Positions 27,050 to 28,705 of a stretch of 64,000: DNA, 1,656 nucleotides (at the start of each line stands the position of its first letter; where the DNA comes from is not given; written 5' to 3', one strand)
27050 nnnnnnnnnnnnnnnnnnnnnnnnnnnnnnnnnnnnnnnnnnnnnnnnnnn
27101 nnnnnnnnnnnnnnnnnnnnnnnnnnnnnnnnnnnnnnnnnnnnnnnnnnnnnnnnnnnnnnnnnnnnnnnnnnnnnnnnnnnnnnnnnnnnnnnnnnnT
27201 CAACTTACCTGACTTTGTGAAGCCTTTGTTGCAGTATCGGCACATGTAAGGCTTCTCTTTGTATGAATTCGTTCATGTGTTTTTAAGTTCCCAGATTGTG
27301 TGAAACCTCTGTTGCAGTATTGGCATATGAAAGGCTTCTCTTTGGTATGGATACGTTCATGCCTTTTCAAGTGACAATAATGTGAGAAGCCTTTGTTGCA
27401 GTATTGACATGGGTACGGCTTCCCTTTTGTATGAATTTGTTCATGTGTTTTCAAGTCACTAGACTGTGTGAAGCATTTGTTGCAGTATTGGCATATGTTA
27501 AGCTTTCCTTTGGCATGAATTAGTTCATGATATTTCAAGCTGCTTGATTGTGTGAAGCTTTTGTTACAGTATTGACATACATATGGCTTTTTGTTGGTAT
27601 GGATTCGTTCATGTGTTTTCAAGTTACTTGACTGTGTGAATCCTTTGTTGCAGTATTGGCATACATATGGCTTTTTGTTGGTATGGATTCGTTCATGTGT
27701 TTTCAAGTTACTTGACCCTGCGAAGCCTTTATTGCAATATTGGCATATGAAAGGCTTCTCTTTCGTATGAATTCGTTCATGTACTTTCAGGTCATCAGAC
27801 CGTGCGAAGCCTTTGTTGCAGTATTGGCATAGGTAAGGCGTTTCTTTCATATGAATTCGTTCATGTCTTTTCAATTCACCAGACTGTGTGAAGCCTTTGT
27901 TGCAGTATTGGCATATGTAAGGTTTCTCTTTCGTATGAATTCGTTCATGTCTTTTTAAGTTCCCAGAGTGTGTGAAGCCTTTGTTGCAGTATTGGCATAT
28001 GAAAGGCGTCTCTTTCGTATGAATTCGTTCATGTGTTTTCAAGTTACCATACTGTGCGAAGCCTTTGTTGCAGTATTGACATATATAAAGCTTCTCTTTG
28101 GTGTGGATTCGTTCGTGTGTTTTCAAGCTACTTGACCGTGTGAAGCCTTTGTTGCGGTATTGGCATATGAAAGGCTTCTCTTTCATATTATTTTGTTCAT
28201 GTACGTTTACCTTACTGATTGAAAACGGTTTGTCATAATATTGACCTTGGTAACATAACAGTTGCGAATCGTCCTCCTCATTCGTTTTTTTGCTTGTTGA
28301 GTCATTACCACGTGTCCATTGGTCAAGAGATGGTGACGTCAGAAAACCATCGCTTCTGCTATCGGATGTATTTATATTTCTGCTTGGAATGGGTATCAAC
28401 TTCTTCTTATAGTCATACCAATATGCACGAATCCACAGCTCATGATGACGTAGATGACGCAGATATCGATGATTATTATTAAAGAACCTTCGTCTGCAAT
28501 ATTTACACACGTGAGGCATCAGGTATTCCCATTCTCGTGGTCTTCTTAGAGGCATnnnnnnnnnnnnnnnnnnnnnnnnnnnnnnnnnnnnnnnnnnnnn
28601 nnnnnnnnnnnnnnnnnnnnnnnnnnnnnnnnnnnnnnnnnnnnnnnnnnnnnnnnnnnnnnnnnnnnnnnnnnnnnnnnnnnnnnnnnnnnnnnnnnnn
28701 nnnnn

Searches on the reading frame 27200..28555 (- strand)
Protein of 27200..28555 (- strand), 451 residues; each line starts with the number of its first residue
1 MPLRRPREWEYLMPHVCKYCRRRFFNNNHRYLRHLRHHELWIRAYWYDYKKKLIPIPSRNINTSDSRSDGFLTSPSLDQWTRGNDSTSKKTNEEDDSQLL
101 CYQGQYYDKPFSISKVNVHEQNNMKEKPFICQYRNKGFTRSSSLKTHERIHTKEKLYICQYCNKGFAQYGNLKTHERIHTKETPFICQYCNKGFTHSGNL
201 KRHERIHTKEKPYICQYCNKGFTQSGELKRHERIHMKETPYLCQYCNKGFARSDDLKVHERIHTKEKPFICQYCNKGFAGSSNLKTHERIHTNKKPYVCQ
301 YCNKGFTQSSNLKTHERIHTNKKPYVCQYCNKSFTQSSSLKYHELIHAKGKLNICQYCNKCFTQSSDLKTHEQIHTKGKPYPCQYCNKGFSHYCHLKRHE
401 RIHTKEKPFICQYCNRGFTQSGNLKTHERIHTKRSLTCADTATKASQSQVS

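Call 25: find_homologous_proteins(query=window:27257-28519:-, max_evalue=0.001)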
Query seq(421 aa) (421 aa): 3990 proteins with E <= 0.001 among 8000 candidates; the best 120 are listed.
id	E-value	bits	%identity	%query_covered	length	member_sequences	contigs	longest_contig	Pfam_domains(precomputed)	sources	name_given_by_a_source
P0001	5.3e-183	627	49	75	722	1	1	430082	PF13894.13,PF13465.13,PF23561.2,PF00096.33,PF12171.15,PF12874.14,PF22995.3,PF13912.13,PF21816.4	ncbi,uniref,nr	ncbi:zinc finger protein 345-like [Acanthaster planci]|uniref:Zinc finger protein 345-like n=1 Tax=A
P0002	4.2e-147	509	45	100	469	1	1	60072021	PF13894.13,PF13465.13,PF00096.33,PF12171.15,PF12874.14,PF22995.3,PF13912.13,PF28035.1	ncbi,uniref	ncbi:uncharacterized protein [Amphiura filiformis]|uniref:uncharacterized protein n=1 Tax=Amphiura f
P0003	3.1e-141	489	45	76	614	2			PF13465.13,PF22110.3,PF12874.14,PF22995.3,PF13894.13,PF23447.2,PF27966.1,PF23561.2,PF00096.33,PF16278.12,PF12171.15,PF18048.8,PF13912.13,PF23611.2,PF01352.33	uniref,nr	uniref:Zinc finger protein 2-like n=1 Tax=Geotrypetes seraphini TaxID=260995 RepID=A0A6P8SMT4_GEOSA|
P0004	4.7e-121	423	47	76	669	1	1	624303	PF19553.5,PF17283.9,PF13465.13,PF12874.14,PF01428.24,PF22995.3,PF23225.2,PF01722.24,PF13894.13,PF14161.12,PF26235.1,PF23561.2,PF00096.33,PF12171.15,PF23108.2,PF13912.13,PF23107.2,PF23611.2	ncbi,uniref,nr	ncbi:zinc finger protein ZFP2-like isoform X1 [Adelges cooleyi]|uniref:zinc finger protein ZFP2-like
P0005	3.7e-120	420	49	71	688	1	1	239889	PF13894.13,PF23447.2,PF13465.13,PF23561.2,PF00096.33,PF23455.2,PF22995.3,PF13912.13,PF01352.33,PF07975.19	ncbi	ncbi:hypothetical protein STEG23_014571, partial [Scotinomys teguina]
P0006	1.8e-116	408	46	71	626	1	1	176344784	PF13894.13,PF13465.13,PF23561.2,PF00096.33,PF12171.15,PF22995.3,PF13912.13,PF23611.2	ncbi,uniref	ncbi:zinc finger protein 883-like [Elgaria multicarinata webbii]|uniref:zinc finger protein 883-like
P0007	4.4e-112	393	43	68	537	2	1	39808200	PF13894.13,PF23447.2,PF13465.13,PF00096.33,PF13912.13,PF01352.33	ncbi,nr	ncbi:zinc finger protein 709-like isoform X3 [Cavia porcellus]|nr:zinc finger protein 709-like isofo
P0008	4.1e-111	390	44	70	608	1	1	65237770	PF13894.13,PF13465.13,PF00096.33,PF22995.3,PF13912.13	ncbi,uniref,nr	ncbi:gastrula zinc finger protein XlCGF57.1-like [Conger conger]|uniref:gastrula zinc finger protein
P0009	4.9e-110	387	48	76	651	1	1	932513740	PF13894.13,PF23447.2,PF13465.13,PF16622.12,PF23561.2,PF00096.33,PF12874.14,PF01352.33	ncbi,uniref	ncbi:uncharacterized protein [Phyllobates terribilis]|uniref:uncharacterized protein isoform X2 n=1 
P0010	5.2e-109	383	37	92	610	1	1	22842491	PF13913.13,PF13894.13,PF13465.13,PF23561.2,PF00096.33,PF16278.12,PF08790.18,PF12171.15,PF12874.14,PF22995.3,PF13912.13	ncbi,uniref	ncbi:zinc finger protein 436 [Pempheris klunzingeri]|uniref:zinc finger protein 436 n=1 Tax=Pempheri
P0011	2.0e-108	381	49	73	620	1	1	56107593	PF17283.9,PF13465.13,PF22110.3,PF12874.14,PF01428.24,PF22995.3,PF24485.2,PF23225.2,PF21549.3,PF07975.19,PF13913.13,PF13894.13,PF23447.2,PF16622.12,PF00096.33,PF12171.15,PF13912.13,PF09723.16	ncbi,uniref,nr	ncbi:Histone-lysine N-methyltransferase PRDM9 [Holothuria leucospilota]|uniref:Histone-lysine N-meth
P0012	4.0e-108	380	47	76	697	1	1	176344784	PF13894.13,PF13465.13,PF23561.2,PF00096.33,PF12171.15,PF22995.3,PF13912.13,PF23611.2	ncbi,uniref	ncbi:zinc finger protein 883-like [Elgaria multicarinata webbii]|uniref:zinc finger protein 883-like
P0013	7.3e-107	376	46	77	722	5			PF18439.8,PF13894.13,PF13465.13,PF23561.2,PF00096.33,PF02023.23,PF12171.15,PF22995.3,PF13912.13,PF07975.19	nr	nr:zinc finger protein 2-like isoform X1 [Pogona vitticeps] XP_020671320.1 zinc finger protein 2-lik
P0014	5.7e-106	373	42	70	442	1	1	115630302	PF18439.8,PF13894.13,PF13465.13,PF23561.2,PF00096.33,PF12171.15,PF22995.3,PF13912.13,PF01286.24,PF09723.16,PF01352.33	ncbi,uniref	ncbi:uncharacterized protein isoform X2 [Castor canadensis]|uniref:Uncharacterized protein isoform X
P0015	7.8e-106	373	48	70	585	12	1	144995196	PF18439.8,PF13894.13,PF13465.13,PF23561.2,PF00096.33,PF12171.15,PF22995.3,PF01286.24,PF01352.33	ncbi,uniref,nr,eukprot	ncbi:zinc finger protein 221 isoform a [Mus musculus]|uniref:Zinc finger protein 114 n=3 Tax=Mus mus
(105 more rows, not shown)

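Call 30: find_encoding_contigs(protein=window:27200-28555:-, flank=10000, max_places=6)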
Protein window:27200-28555:- (451 aa): no gene with exactly this product is on record in the collection.

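Call 51: search_protein_families(library=pfam, proteins=[window:27200-28555:-], max_evalue=0.001)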
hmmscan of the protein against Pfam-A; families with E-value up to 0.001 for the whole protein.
window:27200-28555:- (451 aa): 13 families
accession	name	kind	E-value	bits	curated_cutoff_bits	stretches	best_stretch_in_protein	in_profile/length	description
PF13465.12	zf-H2C2_2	-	3.2e-63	207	40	9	311-336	1-26/26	Zinc-finger double domain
PF00096.32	zf-C2H2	-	2.4e-56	185.5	25.2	9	297-319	1-23/23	Zinc finger, C2H2 type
PF13894.12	zf-C2H2_4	-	1.2e-38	128.6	27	0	213-235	1-23/24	C2H2-type zinc finger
PF22995.2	C2CH-3rd_BIRD-IDD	-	6.5e-29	99.7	27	0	268-290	1-23/25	BIRD-IDD transcription factor, third C2HC zinc finger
PF12171.14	zf-C2H2_jaz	-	6.3e-28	96.8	22.6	1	269-289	2-22/27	Zinc-finger double-stranded RNA-binding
PF14369.11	Zn_ribbon_19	-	3.2e-11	43.6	30.8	0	178-196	14-33/35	zinc-ribbon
PF13912.12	zf-C2H2_6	-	1.1e-06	28.9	25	0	157-181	2-26/27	C2H2-type zinc finger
PF17772.7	zf-MYST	-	1.3e-06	28.4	28.8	0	151-176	27-52/55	MYST family zinc finger domain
PF02748.20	PyrI_C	-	4.9e-06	26.7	23.4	0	319-336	28-45/48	Aspartate carbamoyltransferase regulatory chain, metal binding domain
PF13913.12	zf-C2HC_2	-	1.2e-05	25.3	27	0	243-262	5-23/25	zinc-finger of a C2HC-type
PF16278.11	zf-C2HE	-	4e-05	24.3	30.1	0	209-236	34-61/63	C2HE / C2H2 / C2HC zinc-binding finger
PF02892.21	zf-BED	-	0.00028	21.3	20.6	0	262-287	9-38/44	BED zinc finger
PF10276.14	zf-CHCC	-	0.00061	20.2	27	0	14-24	27-37/37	Zinc-finger domain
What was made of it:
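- On C2H2 poly-zinc-finger gene: Pfam zf-C2H2 E 2.4e-56 and zf-H2C2_2 E 3.2e-63 for ORF 27200-28555 (call 51).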
